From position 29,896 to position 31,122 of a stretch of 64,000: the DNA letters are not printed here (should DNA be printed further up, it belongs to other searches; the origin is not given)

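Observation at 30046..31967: Low-GC two-gene island encoding tandem HNH nucleases with different putative modified-base reader domains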

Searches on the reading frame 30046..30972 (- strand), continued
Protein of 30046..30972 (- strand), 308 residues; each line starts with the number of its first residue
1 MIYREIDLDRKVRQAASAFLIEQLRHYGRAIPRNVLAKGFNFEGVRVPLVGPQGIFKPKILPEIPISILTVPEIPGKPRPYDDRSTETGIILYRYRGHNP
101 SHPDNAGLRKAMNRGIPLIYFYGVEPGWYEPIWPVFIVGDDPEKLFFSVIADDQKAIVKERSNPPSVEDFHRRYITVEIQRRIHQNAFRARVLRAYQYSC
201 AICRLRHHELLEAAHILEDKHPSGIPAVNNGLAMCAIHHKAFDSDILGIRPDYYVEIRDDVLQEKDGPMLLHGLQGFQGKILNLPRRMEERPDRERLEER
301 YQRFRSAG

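Call 38: search_solved_structures(query=A1, max_evalue=10, show_alignments=4)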
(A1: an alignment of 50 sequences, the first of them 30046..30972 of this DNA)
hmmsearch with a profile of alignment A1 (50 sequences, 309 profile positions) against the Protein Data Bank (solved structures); distinct sequences matched with E-value up to 10: 4.
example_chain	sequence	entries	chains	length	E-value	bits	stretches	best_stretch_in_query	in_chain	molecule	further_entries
6ghs_A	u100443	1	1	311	0.031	16.3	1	187-257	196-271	TagI restriction endonuclease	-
3lvy_A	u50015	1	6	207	0.44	12.5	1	226-261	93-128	Carboxymuconolactone decarboxylase family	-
6e8l_A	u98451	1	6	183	0.64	12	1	226-299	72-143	Alkyl hydroperoxide reductase AhpD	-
3rim_A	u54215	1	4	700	0.74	11.8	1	244-301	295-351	Transketolase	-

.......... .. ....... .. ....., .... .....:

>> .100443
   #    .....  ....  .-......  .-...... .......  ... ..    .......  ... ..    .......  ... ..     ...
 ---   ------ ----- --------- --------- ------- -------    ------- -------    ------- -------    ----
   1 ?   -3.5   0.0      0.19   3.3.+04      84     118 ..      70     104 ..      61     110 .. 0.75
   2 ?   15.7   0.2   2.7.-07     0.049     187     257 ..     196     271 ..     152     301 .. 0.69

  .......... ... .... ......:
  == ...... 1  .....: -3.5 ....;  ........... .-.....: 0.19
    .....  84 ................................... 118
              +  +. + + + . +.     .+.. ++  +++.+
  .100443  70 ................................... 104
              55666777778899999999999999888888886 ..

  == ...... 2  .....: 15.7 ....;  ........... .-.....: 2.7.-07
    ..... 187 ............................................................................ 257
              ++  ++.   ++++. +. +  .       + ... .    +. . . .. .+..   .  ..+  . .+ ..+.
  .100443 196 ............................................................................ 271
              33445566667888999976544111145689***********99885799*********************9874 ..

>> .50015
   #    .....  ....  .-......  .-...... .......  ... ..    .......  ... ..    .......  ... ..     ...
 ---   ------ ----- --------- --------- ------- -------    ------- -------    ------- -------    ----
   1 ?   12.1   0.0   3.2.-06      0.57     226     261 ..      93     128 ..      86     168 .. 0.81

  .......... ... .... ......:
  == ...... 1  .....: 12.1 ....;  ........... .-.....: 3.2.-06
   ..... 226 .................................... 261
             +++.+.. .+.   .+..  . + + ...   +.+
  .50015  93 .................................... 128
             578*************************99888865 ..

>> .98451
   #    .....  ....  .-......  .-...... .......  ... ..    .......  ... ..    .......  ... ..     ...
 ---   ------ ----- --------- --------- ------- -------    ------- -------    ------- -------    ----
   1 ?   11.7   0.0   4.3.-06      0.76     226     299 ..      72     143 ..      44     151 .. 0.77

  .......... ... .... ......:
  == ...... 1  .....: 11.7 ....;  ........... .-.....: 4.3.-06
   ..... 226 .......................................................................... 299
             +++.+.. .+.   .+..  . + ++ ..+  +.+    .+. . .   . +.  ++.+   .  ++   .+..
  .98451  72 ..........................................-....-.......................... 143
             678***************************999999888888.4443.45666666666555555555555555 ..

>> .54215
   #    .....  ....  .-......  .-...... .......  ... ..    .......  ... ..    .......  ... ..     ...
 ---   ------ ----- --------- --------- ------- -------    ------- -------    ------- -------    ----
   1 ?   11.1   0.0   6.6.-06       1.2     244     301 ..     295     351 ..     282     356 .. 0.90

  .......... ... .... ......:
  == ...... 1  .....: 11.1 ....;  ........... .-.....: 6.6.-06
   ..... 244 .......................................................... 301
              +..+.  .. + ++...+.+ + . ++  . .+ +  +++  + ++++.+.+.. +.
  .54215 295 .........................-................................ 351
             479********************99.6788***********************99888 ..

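Call 41: search_protein_families(library=pfam, alignment_id=A1, max_evalue=10)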
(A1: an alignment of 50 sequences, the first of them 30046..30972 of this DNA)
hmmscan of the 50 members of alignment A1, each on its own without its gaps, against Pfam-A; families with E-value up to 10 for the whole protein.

A. member 1, window:30046-30972:- (308 aa): 1 family
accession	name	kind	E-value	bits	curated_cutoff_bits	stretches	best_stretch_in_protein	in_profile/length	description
PF13391.12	HNH_2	-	7.7e-10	38.9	21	1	200-249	1-65/66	HNH endonuclease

B. families by the number of members that match (of 50 scanned): 10 families
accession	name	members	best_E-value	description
PF13391.12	HNH_2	50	5.4e-14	HNH endonuclease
PF20391.3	DUF6686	1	0.081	Family of unknown function (DUF6686)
PF13481.12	AAA_25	1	0.093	AAA domain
PF01198.24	Ribosomal_L31e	1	0.096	Ribosomal protein L31e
PF16143.10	DUF4851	1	0.11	Domain of unknown function (DUF4851)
PF07408.16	DUF1507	1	0.16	Protein of unknown function (DUF1507)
PF01844.29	HNH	1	0.24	HNH endonuclease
PF16571.11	FBP_C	1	0.28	FBP C-terminal treble-clef zinc-finger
PF21136.3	MUS81-like_WH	1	0.28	Crossover junction endonuclease MUS81-like, winged helix domain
PF02755.20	RPEL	1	1.3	RPEL repeat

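Call 50: find_related_loci(query=A1, collection=metagenome_contigs, flank=5000)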
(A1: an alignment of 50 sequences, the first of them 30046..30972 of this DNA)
Query A1 (308 aa) in metagenome_contigs; peptide patterns used: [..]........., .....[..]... (x = any residue, [..] = any of these).
599 stretches matched a pattern (row limit reached: there are more); 526 encode a relative of the query (tblastn E <= 1e-3); the best 80 are kept; 80 distinct loci.
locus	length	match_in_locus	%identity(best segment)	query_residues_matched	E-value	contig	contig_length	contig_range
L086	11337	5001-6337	77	1-307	3e-160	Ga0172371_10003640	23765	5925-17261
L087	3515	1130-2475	59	1-308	2e-124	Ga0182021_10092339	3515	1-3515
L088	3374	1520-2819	60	5-305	2e-116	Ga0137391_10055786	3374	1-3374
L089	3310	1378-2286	57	6-308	3e-116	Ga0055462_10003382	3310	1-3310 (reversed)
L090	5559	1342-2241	57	7-305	3e-113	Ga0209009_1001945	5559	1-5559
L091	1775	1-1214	59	5-308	9e-121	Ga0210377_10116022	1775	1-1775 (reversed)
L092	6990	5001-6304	58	5-307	2e-112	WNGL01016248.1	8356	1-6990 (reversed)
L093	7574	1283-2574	57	1-308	4e-112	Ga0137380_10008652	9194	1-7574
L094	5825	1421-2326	59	7-307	5e-112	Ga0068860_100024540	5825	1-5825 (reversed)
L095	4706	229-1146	58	5-308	7e-112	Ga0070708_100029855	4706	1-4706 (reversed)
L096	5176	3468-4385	55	7-308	8e-109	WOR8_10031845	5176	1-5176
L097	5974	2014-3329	57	5-308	2e-108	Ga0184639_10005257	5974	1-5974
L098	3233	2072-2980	57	7-308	9e-111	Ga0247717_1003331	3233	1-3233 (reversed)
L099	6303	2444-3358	54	6-307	2e-108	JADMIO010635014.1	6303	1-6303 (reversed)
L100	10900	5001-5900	56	7-308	3e-108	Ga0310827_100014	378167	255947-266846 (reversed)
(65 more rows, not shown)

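Call 51: find_related_loci(query=A1, collection=viral_contigs, flank=5000)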
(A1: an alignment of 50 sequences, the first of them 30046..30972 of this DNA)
Query A1 (308 aa) in viral_contigs; peptide patterns used: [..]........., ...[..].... (x = any residue, [..] = any of these).
16 stretches matched a pattern; 6 encode a relative of the query (tblastn E <= 1e-3); 6 distinct loci.
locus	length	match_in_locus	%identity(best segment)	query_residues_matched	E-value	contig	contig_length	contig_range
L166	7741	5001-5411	58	172-308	4e-48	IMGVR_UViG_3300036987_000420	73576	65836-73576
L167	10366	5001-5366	36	174-301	2e-14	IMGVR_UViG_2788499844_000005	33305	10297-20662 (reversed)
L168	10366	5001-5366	35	174-301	7e-14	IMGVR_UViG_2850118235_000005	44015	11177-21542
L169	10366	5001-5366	35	174-301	7e-14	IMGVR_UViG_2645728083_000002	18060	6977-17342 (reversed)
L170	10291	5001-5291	36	163-261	2e-8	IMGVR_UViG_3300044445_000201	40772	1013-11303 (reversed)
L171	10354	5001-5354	31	179-304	1e-7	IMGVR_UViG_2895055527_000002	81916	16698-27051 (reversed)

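Call 80: search_dna_similar(query=window:30046-30972:-, collection=plasmids, mode=protein, max_rows=12)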
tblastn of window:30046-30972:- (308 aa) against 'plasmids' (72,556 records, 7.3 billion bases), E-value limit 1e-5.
Records with a match: 38; places in all: 40; records where one place covers at least 80% of the query: 9.
Best place of each record, by identity: <60% 38.
By first word of the organism name: Escherichia 5; Bradyrhizobium 4; Halobacterium 3; Azospirillum 2; Halalkalicoccus 2; Hymenobacter 2; Halorussus 2; Neisseria 2; Allochromatium 1; Methylibium 1; and 14 more.
By predicted mobility (MOB-suite, as given by PLSDB): non-mobilizable 30; conjugative 7; mobilizable 1.
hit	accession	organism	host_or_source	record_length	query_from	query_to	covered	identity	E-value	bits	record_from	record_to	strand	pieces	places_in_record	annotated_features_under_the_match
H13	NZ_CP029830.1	Azospirillum ramasamyi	single cell,Cow dung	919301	7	308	98%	36.7%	1e-45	172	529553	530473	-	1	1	HNH endonuclease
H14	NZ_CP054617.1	Azospirillum oryzae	cell culture,soil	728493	7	308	98%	35.4%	4e-43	164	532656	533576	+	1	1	HNH endonuclease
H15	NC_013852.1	Allochromatium vinosum DSM 180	-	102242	4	285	92%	36.0%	3e-49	182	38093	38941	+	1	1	HNH endonuclease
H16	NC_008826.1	Methylibium petroleiphilum PM1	-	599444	36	285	81%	40.5%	2e-41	160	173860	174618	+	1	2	HNH endonuclease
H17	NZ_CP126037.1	Bradyrhizobium elkanii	Glycine max,soybean,root nodule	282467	9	285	90%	31.6%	2e-29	125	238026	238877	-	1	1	HNH endonuclease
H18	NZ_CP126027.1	Bradyrhizobium elkanii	Glycine max,soybean,root nodule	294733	9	285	90%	31.6%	2e-29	125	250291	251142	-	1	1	HNH endonuclease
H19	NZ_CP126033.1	Bradyrhizobium elkanii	Glycine max,soybean,root nodule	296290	9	285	90%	31.6%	2e-29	125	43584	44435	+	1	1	HNH endonuclease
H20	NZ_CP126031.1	Bradyrhizobium elkanii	Glycine max,soybean,root nodule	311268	9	285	90%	31.6%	2e-29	125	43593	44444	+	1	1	HNH endonuclease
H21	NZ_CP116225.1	Actinomyces oris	Homo sapiens,Cell culture,oral cavity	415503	15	283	87%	31.8%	3e-29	124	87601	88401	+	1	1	HNH endonuclease signature motif containing protein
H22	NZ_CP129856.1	Klebsiella pneumoniae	Homo sapiens,whole organism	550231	98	285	61%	32.3%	1e-11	73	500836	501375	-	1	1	phosphorothioated DNA-binding restriction endonuclease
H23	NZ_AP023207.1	Escherichia coli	Homo sapiens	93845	147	285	45%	34.9%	1e-10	69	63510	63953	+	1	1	phosphorothioated DNA-binding restriction endonuclease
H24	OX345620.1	Salmonella enterica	-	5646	147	285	45%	34.4%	7e-11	70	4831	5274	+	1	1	none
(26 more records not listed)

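Call 82: get_annotated_region(hit=H16, flank=4000)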
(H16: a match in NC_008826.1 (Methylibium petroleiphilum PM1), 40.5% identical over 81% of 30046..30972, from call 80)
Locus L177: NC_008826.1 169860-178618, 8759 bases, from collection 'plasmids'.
description: Methylibium petroleiphilum PM1 plasmid RPME01, complete sequence
organism: Methylibium petroleiphilum PM1 (NCBI taxid 420662)
taxonomy: Bacteria; Pseudomonadota; Betaproteobacteria; Burkholderiales; Sphaerotilaceae; Methylibium; Methylibium petroleiphilum; Methylibium petroleiphilum PM1
host: -; source: -; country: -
typing (MOB-suite, as given by PLSDB): conjugative; relaxase MOBP; mating-pair formation MPF_F
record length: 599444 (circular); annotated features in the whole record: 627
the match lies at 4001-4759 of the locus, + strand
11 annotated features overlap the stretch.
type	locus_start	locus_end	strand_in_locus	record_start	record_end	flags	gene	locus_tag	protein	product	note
CDS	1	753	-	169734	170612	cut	-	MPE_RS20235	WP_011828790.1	plasmid partitioning protein RepB C-terminal domain-containing protein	-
CDS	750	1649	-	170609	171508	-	-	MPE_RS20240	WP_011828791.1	ParB/RepB/Spo0J family partition protein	GO:0007059 - chromosome segregation [Evidence IEA]; GO:0000910 - cytokinesis [Evidence IEA]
CDS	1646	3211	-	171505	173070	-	-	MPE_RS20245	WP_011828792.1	recombinase family protein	GO:0006310 - DNA recombination [Evidence IEA]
CDS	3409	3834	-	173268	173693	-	-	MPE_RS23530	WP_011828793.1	hypothetical protein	-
CDS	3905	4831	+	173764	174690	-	-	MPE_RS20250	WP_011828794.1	HNH endonuclease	-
CDS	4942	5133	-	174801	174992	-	-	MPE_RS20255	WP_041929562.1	hypothetical protein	-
CDS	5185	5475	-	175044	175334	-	-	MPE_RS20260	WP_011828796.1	hypothetical protein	-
CDS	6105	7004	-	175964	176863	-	-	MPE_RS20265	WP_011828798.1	DnaB-like helicase C-terminal domain-containing protein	-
CDS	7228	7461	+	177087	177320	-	-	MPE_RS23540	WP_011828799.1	helix-turn-helix transcriptional regulator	-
CDS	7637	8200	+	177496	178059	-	-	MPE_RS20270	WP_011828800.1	dCMP deaminase family protein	-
CDS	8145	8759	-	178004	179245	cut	-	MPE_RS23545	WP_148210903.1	hypothetical protein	-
